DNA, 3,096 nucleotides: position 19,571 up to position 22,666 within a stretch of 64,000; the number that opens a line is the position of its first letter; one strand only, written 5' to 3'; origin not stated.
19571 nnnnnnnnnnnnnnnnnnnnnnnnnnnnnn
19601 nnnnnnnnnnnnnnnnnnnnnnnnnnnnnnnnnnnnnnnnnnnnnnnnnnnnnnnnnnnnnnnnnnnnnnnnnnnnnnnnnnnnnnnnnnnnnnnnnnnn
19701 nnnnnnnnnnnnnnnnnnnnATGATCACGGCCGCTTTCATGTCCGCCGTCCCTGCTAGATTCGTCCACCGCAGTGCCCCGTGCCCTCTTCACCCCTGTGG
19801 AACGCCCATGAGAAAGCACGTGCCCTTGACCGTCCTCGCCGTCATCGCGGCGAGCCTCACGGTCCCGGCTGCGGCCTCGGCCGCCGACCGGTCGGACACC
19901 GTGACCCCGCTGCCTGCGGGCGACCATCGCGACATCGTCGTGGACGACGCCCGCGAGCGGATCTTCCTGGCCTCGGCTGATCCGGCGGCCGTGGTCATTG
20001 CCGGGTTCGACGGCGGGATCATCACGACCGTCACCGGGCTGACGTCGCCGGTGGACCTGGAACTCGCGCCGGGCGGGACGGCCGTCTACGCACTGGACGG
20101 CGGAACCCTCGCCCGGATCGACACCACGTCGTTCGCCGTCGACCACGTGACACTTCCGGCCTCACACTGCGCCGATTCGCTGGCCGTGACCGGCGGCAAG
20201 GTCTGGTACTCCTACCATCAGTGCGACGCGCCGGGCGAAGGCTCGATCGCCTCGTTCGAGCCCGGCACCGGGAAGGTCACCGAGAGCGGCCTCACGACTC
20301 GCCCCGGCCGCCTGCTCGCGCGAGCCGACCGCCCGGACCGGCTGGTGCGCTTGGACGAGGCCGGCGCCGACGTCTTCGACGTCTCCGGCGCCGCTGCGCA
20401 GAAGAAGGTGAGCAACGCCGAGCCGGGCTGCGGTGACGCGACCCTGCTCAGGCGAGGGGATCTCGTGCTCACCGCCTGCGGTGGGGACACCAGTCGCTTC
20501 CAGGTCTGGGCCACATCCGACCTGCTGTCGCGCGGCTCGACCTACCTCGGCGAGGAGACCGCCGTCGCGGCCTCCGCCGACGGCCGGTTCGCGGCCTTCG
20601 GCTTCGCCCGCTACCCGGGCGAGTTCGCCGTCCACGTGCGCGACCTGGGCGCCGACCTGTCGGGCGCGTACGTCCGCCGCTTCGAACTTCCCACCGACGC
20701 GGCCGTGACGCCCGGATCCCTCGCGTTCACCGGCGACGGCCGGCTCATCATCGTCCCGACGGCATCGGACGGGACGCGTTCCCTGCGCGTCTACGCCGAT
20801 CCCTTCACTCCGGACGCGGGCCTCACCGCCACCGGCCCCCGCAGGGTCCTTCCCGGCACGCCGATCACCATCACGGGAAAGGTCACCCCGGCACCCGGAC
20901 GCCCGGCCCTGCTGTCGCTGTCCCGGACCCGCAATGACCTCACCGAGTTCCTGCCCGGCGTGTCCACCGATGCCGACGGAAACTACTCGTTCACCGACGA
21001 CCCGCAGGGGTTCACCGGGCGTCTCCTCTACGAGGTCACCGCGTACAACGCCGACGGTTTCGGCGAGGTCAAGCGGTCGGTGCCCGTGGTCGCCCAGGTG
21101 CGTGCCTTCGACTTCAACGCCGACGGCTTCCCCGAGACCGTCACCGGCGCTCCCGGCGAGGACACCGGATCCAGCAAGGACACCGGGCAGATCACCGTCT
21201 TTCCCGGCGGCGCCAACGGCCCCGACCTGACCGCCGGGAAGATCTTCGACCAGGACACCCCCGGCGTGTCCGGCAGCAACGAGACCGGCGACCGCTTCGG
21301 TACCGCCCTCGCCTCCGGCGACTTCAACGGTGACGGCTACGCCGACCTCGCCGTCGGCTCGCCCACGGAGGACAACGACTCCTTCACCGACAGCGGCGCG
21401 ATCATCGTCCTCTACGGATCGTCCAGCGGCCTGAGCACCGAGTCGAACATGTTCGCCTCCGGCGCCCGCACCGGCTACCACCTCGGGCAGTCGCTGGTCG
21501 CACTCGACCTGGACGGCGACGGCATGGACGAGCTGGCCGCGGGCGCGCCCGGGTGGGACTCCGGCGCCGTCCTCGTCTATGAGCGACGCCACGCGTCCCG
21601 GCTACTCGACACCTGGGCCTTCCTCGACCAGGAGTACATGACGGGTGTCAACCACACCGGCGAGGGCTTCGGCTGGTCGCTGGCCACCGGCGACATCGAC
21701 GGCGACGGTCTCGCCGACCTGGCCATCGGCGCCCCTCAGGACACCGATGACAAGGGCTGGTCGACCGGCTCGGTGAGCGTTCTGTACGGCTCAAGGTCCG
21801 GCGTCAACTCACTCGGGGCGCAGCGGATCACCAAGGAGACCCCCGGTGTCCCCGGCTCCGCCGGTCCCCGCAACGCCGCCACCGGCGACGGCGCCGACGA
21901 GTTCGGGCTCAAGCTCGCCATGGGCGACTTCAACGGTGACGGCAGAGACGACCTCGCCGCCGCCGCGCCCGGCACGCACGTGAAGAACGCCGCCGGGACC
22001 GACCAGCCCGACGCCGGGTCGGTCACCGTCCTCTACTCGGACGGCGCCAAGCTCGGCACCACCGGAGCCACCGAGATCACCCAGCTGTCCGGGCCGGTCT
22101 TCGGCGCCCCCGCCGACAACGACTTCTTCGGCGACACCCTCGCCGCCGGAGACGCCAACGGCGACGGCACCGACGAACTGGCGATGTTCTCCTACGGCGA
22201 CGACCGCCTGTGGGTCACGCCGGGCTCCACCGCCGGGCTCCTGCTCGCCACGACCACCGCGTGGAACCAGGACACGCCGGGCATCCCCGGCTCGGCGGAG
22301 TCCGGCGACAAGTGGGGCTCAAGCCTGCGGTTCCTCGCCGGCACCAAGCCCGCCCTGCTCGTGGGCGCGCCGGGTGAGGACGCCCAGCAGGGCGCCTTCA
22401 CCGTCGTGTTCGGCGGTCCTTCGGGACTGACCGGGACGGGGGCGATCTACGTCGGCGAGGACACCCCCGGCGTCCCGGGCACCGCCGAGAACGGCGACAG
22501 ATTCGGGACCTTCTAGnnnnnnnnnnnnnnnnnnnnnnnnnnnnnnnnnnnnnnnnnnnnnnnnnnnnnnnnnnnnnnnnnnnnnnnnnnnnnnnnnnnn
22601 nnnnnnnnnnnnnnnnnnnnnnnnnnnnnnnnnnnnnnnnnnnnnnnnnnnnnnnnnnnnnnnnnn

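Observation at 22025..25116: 185-bp perfectly identical tract shared by L2 and L3: recent gene conversion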

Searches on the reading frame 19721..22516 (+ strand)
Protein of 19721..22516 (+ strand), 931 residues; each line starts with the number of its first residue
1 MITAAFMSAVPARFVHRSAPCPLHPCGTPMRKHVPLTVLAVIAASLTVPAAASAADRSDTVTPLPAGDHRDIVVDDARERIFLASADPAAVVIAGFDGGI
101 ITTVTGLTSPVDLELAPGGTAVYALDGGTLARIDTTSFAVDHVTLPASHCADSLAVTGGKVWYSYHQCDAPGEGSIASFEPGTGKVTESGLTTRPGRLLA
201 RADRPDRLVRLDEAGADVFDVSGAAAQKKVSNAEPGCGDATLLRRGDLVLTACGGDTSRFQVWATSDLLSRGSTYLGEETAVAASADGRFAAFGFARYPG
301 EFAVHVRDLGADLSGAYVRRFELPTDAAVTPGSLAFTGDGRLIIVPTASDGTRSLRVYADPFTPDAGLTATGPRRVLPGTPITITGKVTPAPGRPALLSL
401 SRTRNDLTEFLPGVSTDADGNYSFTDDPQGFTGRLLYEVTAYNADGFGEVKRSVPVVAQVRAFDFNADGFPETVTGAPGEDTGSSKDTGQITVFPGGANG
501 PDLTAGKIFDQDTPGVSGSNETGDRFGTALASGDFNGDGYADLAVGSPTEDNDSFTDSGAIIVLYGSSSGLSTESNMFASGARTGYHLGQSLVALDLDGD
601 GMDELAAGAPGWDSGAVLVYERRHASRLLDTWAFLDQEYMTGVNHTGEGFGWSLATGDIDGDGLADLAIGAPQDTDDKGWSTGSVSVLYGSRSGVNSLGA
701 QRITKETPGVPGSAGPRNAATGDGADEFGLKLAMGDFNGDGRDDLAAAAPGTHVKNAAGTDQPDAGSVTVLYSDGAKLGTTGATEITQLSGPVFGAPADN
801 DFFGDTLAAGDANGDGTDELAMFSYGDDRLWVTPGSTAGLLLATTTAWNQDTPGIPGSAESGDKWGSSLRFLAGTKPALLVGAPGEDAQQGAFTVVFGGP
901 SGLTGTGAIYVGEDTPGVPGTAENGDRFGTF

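Call 6: search_protein_families(library=pfam, proteins=[window:19721-22516:+], max_evalue=0.01)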
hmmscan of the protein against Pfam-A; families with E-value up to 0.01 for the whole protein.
window:19721-22516:+ (931 aa): 2 families
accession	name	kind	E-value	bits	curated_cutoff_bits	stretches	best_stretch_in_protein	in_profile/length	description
PF01839.29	FG-GAP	-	8.6e-49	163.2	22.1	6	526-564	1-37/37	FG-GAP repeat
PF13517.12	FG-GAP_3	-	1.4e-11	45.3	26.9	2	596-668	1-60/61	FG-GAP-like repeat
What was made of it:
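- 19808..22516 (+): L2, a secreted FG-GAP double-propeller paralog. It is the same as NCBI Afil01_19000 of Actinorhabdospora filicis, 902 aa. Pfam FG-GAP 8.6e-49 (call 6).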

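Call 15: find_encoding_contigs(protein=window:19721-22516:+, flank=10000, max_places=10)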
Protein window:19721-22516:+ (931 aa): no gene with exactly this product is on record in the collection.

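Call 16: find_related_loci(query=window:19721-22516:+, collection=genome_contigs, flank=10000)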
Query window:19721-22516:+ (931 aa) in genome_contigs; peptide patterns used: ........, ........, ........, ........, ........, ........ (x = any residue, [..] = any of these).
131 stretches matched a pattern, but none encodes a relative of the query by tblastn (E <= 1e-3).
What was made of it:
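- Tried and rejected: The first genome_contigs scan with L2 found nothing (call 16).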

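Call 17: find_homologous_proteins(query=window:19808-22516:+, max_evalue=1e-20)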
Query window:19808-22516:+ (902 aa): 14 proteins with E <= 1e-20 among 8000 candidates.
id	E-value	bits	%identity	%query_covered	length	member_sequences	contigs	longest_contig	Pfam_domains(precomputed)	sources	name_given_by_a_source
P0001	0.0e+0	1989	100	100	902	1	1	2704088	PF01839.30,PF13517.13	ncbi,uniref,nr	ncbi:hypothetical protein Afil01_19000 [Actinorhabdospora filicis]|uniref:FG-GAP repeat protein n=1 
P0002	1.9e-78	283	35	46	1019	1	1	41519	PF01839.30,PF14312.13,PF13517.13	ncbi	-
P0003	5.6e-60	222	32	54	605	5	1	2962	PF01839.30,PF13517.13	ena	-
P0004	3.9e-58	216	32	40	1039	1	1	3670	PF01839.30,PF13517.13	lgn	-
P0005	2.0e-49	187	33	48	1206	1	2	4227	PF01839.30,PF14779.13,PF13517.13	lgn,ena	-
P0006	1.7e-35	141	30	42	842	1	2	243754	PF01839.30,PF13517.13,PF01510.31,PF27503.1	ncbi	ncbi:FG-GAP-like repeat-containing protein [Streptomyces sp. NPDC003006]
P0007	3.2e-35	140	32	41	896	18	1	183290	PF01839.30,PF13517.13,PF01510.31,PF27503.1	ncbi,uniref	ncbi:FG-GAP-like repeat-containing protein [Streptomyces sp. NPDC006435]|uniref:FG-GAP-like repeat-c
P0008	1.2e-34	138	31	44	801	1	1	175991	PF01839.30,PF13517.13,PF01510.31,PF27503.1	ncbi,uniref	ncbi:FG-GAP-like repeat-containing protein [Streptomyces sp. NPDC047453]|uniref:FG-GAP-like repeat-c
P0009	4.9e-34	136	32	38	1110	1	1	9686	PF01839.30,PF13517.13,PF13860.13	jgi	jgi:hypothetical protein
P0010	3.6e-33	133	31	41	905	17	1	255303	PF01839.30,PF13517.13,PF01510.31,PF27503.1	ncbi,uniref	ncbi:FG-GAP-like repeat-containing protein [Streptomyces sp. NPDC056227]|uniref:FG-GAP-like repeat-c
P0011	8.6e-31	125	29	42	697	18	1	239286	PF01839.30,PF13517.13,PF01510.31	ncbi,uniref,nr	ncbi:FG-GAP-like repeat-containing protein [Streptomyces sp. SP17KL33]|uniref:FG-GAP-like repeat-con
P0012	1.9e-30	124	34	32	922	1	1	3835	PF01839.30,PF09423.16,PF16655.13,PF13517.13,PF25077.2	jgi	jgi:hypothetical protein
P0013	6.1e-30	122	28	42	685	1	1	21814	PF01839.30,PF13517.13,PF01510.31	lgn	-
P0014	1.9e-29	121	27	42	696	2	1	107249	PF01839.30,PF13517.13,PF01510.31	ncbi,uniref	ncbi:FG-GAP-like repeat-containing protein [Streptomyces sp. NPDC051773]|uniref:FG-GAP-like repeat-c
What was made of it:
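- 19808..22516 (+): 100% match to P0001 (call 17).
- Read support could not be inspected, and the source is a single draft assembly (protein P0001 comes from a 2.7-Mb contig of A. filicis; call 17).
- Tried and rejected: The full-length L2 search likewise missed the other five paralogs (call 17).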

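Call 18: find_encoding_contigs(protein=window:19808-22516:+, flank=10000, max_places=10)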
Protein window:19808-22516:+ (902 aa): no gene with exactly this product is on record in the collection.
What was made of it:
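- Tried and rejected: find_encoding_contigs found no record for L2 with either start codon (calls 15, 18).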

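Call 39: predict_structure(alignment_id=A1)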
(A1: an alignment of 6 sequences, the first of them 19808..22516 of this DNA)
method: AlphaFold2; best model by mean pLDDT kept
length: 902 residues; sequences in the alignment: 6
mean_pLDDT: 77.0   pTM: 0.62
mean pLDDT of the five models: 77.0, 76.1, 76.1, 75.0, 71.5
residues with pLDDT >= 90: 171; 70-90: 506; 50-70: 151; < 50: 74
segments of 3 or more residues with pLDDT < 50: 1-28, 241-243, 416-418, 594-605, 609-617, 646-651, 692-695
pLDDT, mean of each block of 10 residues (from residue 1): 40 40 40 78 89 87 88 90 88 90 93 90 90 90 83 89 85 82 83 82 72 80 63 68 51 83 72 75 64 72 85 83 80 71 76 86 76 82 84 86 81 62 80 85 86 58 87 85 79 76 86 87 56 88 83 68 87 84 76 49 47 51 90 89 61 76 70 83 66 60 93 92 60 68 91 84 61 78 85 80 90 86 69 72 82 80 84 75 80 77 88
secondary structure, 60 per line:
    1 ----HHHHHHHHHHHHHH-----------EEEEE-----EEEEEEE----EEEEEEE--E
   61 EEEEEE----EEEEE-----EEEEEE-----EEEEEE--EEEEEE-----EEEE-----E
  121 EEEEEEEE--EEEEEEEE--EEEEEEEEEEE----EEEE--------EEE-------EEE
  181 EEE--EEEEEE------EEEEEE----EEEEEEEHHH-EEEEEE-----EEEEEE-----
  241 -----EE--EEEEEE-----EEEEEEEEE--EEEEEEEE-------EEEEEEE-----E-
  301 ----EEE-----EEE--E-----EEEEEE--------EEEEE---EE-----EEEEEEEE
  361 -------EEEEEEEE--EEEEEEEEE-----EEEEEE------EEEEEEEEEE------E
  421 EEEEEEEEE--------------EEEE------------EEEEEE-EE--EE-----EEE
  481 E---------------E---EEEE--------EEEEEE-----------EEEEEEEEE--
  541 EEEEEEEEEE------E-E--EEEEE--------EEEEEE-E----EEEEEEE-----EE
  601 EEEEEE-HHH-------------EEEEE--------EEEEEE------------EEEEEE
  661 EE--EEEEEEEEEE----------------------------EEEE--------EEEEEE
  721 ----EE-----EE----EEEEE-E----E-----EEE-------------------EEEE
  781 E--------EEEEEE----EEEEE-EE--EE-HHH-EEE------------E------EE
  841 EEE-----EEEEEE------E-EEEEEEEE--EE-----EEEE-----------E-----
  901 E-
elements in order (helices of 4 or more, strands of 3 or more residues): H5-18 E30-34 E40-46 E51-57 E60-66 E71-75 E81-86 E92-97 E100-105 E111-114 E120-128 E131-138 E141-151 E156-159 E168-170 E178-183 E186-191 E198-203 E208-214 E219-224 E230-235 E250-255 E261-269 E272-279 E287-293 E305-307 E313-315 E324-329 E338-342 E353-360 E368-375 E378-386 E392-397 E404-413 E420-429 E444-447 E460-465 E478-481 E501-504 E513-518 E530-538 E541-550 E562-566 E575-580 E587-593 E599-606 E624-628 E637-642 E655-662 E665-674 E703-706 E715-720 E738-742 E755-757 E777-781 E790-795 E800-804 E817-819 E839-843 E849-854 E863-870 E880-883
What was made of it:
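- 19808..22516 (+): The structure model has pLDDT 77 and shows an N-terminal propeller, an Ig-like domain and an FG-GAP propeller (call 39).
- On FG-GAP repeat protein (Pfam PF01839): The AlphaFold2 model has pLDDT 77 and is all-beta from residue 435 to 902 (call 39).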

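Call 42: fold_search(model_id=the predicted structure, library=pdb)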
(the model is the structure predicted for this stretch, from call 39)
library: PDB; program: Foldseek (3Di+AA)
matches with E <= 10: 1958; with E <= 0.001: 588
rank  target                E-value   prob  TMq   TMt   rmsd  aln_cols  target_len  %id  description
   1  6zqd_UA               4.3e-13  1.00  0.25  0.28  27.6       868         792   11  Cryo-EM structure of the 90S pre-ribosome from Saccharomyces cerevisiae, state Post-A1 (released 2020-09-23)
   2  9bfp_A                6.0e-13  1.00  0.20  0.18  27.6       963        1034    9  Cryo-EM structure of Sevenless extracellular domain (monomer) (released 2025-01-29)
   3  6jp6_A                4.1e-12  1.00  0.26  0.23  27.9      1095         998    9  The X-ray structure of yeast tRNA methyltransferase complex of Trm7 and Trm734 essential for 2'-O-methylation at the f (released 2019-10-02)
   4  7d4i_B1               6.0e-12  1.00  0.24  0.27  26.7       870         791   10  Cryo-EM structure of 90S small ribosomal precursors complex with the DEAH-box RNA helicase Dhr1 (State F) (released 2021-10-06)
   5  9n6z_LO               7.9e-12  1.00  0.25  0.28  26.9       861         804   11  SSU processome maturation and disassembly, State D (released 2025-11-05)
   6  8jxe_A                7.9e-12  1.00  0.20  0.13  27.0      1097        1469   10  rat megalin RAP complex head (released 2024-06-19)
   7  9n77_LT               9.6e-12  1.00  0.25  0.26  25.9       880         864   11  SSU processome maturation and disassembly, State K (released 2025-11-05)
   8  9bfu_A                1.1e-11  1.00  0.20  0.12  28.8      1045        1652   10  Cryo-EM structure of Sevenless extracellular domain (composite map of the dimer, pH 4.6) (released 2025-01-29)
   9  9pwq_A                1.1e-11  1.00  0.17  0.11  37.7      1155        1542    9  Cryo-EM structure of receptor tyrosine kinase ROS1 extracellular domain in complex with NELL2 (released 2026-02-25)
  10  8em4_A                1.5e-11  1.00  0.19  0.06  29.5      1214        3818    9  Cryo-EM structure of LRP2 at pH 7.5 (released 2023-02-08)
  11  9n73_LO               3.5e-11  1.00  0.23  0.25  28.5       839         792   11  SSU processome maturation and disassembly, State G (released 2025-10-29)
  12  5oql_A                3.7e-11  1.00  0.24  0.27  24.1       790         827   10  Cryo-EM structure of the 90S pre-ribosome from Chaetomium thermophilum (released 2017-10-11)
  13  6lqs_B1               5.1e-11  1.00  0.24  0.26  29.4       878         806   12  Cryo-EM structure of 90S small subunit preribosomes in transition states (State D) (released 2020-09-16)
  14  8shj_C                5.6e-11  1.00  0.25  0.68   5.7       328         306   15  Crystal structure of the WD-repeat domain of human WDR91 in complex with MR45279 (released 2023-07-05)
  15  8s9p_B                5.9e-11  1.00  0.20  0.20  24.8       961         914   10  1:1:1 agrin/LRP4/MuSK complex (released 2023-05-17)
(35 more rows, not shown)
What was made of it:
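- Closest known: FG-GAP. Same: The predicted C-terminal domain is all-beta and propeller-like (calls 39, 42).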

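Call 43: search_protein_representatives(alignment_id=A1)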
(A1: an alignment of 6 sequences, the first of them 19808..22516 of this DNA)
Query: 6 sequences, 907 profile positions. Proteins with E-value up to 0.001 (for the whole library): 76118; up to 1e-10: 43510; up to 1e-30: 12231. The best 150 are listed.
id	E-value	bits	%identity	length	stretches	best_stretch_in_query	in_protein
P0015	0.0e+00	1437.2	-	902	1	2-907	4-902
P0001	0.0e+00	1382.6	-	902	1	4-907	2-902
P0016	0.0e+00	1378.8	-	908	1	1-907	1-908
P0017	0.0e+00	1375.1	-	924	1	1-907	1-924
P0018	6.1e-275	931.2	-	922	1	1-907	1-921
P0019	2.6e-254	863.0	-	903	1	9-907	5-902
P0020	1.4e-250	850.7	-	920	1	1-905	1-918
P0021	6.0e-244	828.7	-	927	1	2-906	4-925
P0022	4.7e-242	822.4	-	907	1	7-906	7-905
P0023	5.8e-236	802.3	-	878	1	46-907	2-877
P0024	2.0e-233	793.9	-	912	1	1-907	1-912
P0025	8.2e-233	791.8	-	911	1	5-907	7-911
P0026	1.5e-218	744.6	-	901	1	1-907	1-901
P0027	4.8e-215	733.0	-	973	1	8-907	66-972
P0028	1.1e-204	698.8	-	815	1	102-906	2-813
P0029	2.0e-199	681.4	-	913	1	8-907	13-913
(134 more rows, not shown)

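Call 45: list_cluster_members(proteins=[P0018, P0019, P0020, P0021, P0022, P0023, P0024, P0025, P0026, P0029])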
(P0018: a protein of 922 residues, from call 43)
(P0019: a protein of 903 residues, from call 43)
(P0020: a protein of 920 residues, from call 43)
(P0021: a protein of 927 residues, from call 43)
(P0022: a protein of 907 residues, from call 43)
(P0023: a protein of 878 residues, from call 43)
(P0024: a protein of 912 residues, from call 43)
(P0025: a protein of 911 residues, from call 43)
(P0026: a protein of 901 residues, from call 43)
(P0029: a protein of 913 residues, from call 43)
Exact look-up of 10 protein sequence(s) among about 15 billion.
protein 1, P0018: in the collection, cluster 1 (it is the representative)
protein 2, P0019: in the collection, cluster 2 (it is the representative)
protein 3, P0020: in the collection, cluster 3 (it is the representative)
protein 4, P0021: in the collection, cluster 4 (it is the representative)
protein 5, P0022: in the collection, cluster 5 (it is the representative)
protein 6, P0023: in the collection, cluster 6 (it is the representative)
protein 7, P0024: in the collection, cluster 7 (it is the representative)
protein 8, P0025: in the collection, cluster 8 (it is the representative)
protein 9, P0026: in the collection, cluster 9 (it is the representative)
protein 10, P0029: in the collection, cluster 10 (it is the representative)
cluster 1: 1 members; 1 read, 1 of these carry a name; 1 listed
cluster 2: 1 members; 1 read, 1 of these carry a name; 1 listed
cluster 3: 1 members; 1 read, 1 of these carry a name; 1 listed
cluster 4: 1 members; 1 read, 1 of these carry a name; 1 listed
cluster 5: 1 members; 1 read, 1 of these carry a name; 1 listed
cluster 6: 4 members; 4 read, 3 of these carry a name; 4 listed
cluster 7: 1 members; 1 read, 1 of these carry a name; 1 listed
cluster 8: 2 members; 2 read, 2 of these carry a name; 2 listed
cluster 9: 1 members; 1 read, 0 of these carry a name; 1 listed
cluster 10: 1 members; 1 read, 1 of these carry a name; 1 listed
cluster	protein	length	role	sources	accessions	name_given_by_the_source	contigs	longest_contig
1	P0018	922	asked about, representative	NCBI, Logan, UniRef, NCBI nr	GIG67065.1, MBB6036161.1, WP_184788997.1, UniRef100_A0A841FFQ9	integrin alpha [Phytomonospora endophytica] | Uncharacterized protein n=1 Tax=Phytomonospora endophytica TaxID=714109 ... | FG-GAP repeat protein [Phytomonospora endophytica]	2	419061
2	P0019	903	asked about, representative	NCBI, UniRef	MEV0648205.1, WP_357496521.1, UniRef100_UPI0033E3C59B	hypothetical protein AB0I28_23365 [Phytomonospora sp. NPDC050363] | FG-GAP-like repeat-containing protein n=1 Tax=Phytomonospora sp. NPDC050363 TaxID=3155642 ...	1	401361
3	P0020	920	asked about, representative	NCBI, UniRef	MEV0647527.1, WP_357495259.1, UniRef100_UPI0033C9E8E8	FG-GAP repeat protein [Phytomonospora sp. NPDC050363] | FG-GAP repeat protein n=1 Tax=Phytomonospora sp. NPDC050363 TaxID=3155642 ...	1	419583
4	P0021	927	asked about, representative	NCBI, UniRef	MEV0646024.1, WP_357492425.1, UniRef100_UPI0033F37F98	FG-GAP and VCBS repeat-containing protein [Phytomonospora sp. NPDC050363] | FG-GAP and VCBS repeat-containing protein n=1 Tax=Phytomonospora sp. NPDC050363 ...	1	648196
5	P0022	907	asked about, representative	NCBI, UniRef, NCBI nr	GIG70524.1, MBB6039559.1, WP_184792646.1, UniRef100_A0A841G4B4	FG-GAP-like repeat-containing protein [Phytomonospora endophytica] | WD40 repeat protein n=1 Tax=Phytomonospora endophytica TaxID=714109 RepID=A0A841G4B4_9ACTN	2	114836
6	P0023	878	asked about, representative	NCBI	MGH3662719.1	MAG: hypothetical protein ACRDTQ_12760 [Micromonosporaceae bacterium]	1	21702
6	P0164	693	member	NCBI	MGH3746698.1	MAG: hypothetical protein ACRDT8_04785, partial [Micromonosporaceae bacterium]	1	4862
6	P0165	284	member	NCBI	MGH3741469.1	MAG: YncE family protein, partial [Micromonosporaceae bacterium]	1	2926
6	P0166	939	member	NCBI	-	-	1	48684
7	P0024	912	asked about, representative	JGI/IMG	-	hypothetical protein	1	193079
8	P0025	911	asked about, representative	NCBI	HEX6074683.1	MAG TPA: FG-GAP-like repeat-containing protein [Micromonosporaceae bacterium]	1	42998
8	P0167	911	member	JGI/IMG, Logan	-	hypothetical protein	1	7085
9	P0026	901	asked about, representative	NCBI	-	-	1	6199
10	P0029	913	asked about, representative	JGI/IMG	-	hypothetical protein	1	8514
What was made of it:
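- The family has further members in related genera (calls 43, 45).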
